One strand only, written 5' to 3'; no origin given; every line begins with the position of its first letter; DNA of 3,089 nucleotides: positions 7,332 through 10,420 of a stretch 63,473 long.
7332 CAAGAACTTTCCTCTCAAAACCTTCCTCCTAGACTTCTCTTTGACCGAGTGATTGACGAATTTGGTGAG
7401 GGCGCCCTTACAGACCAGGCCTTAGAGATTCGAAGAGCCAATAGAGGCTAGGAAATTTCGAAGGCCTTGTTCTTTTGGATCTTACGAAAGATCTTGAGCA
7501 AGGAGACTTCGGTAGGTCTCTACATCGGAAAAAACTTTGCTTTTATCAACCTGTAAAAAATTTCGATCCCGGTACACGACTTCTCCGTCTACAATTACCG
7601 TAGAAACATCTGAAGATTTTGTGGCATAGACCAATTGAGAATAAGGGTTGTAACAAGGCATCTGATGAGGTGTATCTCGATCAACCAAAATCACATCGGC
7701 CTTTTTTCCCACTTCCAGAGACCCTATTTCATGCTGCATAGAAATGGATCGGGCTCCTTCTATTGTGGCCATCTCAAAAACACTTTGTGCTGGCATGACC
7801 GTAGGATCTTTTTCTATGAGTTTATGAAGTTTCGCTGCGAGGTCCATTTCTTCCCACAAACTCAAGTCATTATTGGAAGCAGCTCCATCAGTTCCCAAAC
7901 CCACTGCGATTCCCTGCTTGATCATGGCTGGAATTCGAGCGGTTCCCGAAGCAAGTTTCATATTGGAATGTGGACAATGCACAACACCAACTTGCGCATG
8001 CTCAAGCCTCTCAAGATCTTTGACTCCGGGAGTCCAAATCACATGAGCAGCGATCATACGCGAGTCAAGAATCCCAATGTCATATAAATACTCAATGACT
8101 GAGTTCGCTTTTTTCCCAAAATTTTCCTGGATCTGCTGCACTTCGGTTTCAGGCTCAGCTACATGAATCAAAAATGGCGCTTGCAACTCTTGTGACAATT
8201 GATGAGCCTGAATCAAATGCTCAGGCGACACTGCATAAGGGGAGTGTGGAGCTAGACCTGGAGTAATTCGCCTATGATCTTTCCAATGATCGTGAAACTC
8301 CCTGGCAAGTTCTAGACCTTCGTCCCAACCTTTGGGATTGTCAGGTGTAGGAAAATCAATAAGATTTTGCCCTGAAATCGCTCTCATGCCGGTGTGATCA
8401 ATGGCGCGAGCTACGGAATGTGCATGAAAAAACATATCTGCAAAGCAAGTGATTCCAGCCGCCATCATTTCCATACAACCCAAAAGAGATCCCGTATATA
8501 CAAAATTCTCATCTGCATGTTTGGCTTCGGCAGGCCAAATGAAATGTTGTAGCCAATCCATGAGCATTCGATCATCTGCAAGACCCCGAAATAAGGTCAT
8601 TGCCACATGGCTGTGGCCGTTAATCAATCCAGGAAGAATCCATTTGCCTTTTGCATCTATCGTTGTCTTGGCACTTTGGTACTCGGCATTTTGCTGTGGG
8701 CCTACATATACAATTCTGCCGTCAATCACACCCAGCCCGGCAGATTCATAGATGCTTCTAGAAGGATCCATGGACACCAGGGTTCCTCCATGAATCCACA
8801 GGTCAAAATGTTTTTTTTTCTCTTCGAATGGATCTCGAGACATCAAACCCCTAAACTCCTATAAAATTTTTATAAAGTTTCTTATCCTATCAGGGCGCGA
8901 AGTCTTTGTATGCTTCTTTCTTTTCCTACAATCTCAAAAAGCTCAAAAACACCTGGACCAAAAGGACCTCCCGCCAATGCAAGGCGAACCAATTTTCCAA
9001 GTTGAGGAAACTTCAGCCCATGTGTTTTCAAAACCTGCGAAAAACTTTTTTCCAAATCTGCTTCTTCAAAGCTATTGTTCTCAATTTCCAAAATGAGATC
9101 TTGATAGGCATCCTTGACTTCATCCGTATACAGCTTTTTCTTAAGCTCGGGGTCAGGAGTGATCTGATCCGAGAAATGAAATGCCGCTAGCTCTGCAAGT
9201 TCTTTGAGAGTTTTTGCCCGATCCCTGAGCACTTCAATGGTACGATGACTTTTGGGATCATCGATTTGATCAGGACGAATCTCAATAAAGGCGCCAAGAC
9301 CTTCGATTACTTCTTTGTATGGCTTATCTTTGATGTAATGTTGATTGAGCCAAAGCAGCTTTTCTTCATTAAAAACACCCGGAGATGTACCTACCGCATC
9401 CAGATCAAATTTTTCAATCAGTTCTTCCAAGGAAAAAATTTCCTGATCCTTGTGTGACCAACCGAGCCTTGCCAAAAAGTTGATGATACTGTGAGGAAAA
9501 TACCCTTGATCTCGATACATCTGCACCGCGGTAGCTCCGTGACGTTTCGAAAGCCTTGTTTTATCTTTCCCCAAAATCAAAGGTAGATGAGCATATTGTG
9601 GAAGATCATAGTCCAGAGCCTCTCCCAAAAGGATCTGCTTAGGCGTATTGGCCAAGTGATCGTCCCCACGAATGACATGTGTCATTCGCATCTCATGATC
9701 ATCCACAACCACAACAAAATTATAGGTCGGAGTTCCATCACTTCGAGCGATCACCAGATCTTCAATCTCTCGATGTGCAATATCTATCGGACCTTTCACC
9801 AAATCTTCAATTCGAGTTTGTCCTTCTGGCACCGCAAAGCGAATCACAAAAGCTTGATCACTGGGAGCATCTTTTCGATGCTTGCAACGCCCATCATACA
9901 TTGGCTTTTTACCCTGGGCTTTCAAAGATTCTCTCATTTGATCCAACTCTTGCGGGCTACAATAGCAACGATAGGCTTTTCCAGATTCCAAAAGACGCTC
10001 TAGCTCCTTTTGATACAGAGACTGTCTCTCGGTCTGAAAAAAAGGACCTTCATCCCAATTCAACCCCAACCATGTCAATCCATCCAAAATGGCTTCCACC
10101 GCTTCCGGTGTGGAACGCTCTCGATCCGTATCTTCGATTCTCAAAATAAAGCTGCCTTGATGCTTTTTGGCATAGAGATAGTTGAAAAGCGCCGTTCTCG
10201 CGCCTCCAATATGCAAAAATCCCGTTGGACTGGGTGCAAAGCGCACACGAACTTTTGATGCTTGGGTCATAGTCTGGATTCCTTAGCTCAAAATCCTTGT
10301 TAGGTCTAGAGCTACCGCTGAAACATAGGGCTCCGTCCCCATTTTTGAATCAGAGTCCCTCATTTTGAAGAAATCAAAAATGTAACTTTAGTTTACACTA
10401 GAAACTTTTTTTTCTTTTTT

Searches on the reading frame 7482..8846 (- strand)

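Call 57: search_protein_families(library=pfam, proteins=[window:7482-8846:-], max_evalue=0.00001)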
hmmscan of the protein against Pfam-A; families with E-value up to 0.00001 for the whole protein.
window:7482-8846:- (454 aa): 2 families
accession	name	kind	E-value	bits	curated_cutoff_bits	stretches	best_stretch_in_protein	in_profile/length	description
PF01979.26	Amidohydro_1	-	1.4e-73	248.5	25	1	69-424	1-345/345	Amidohydrolase family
PF07969.17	Amidohydro_3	-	1.6e-17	64.6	29.7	1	275-425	318-472/472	Amidohydrolase family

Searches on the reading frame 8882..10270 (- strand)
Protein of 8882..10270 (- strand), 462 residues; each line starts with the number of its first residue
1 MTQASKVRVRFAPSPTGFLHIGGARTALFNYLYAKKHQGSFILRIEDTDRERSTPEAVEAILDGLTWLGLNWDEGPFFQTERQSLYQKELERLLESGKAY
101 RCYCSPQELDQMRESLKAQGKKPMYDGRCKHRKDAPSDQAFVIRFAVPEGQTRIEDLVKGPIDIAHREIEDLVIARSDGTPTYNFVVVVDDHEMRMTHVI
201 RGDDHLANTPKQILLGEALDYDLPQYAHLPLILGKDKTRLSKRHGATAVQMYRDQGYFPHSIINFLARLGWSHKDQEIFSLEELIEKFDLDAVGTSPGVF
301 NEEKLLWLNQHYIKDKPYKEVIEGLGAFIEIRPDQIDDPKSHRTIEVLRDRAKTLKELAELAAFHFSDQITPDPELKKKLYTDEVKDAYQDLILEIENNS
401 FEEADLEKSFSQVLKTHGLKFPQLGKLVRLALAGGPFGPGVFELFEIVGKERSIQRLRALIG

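Call 57: search_protein_families(library=pfam, proteins=[window:8882-10270:-], max_evalue=0.00001)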
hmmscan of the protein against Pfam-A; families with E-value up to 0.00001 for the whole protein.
window:8882-10270:- (462 aa): 2 families
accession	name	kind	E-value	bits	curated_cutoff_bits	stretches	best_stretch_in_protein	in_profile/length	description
PF00749.27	tRNA-synt_1c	-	3.3e-102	342.1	23.4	1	6-307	1-314/314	tRNA synthetases class I (E and Q), catalytic domain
PF19269.4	Anticodon_2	-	1.6e-28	100.3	23.6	1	334-461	10-141/141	Anticodon binding domain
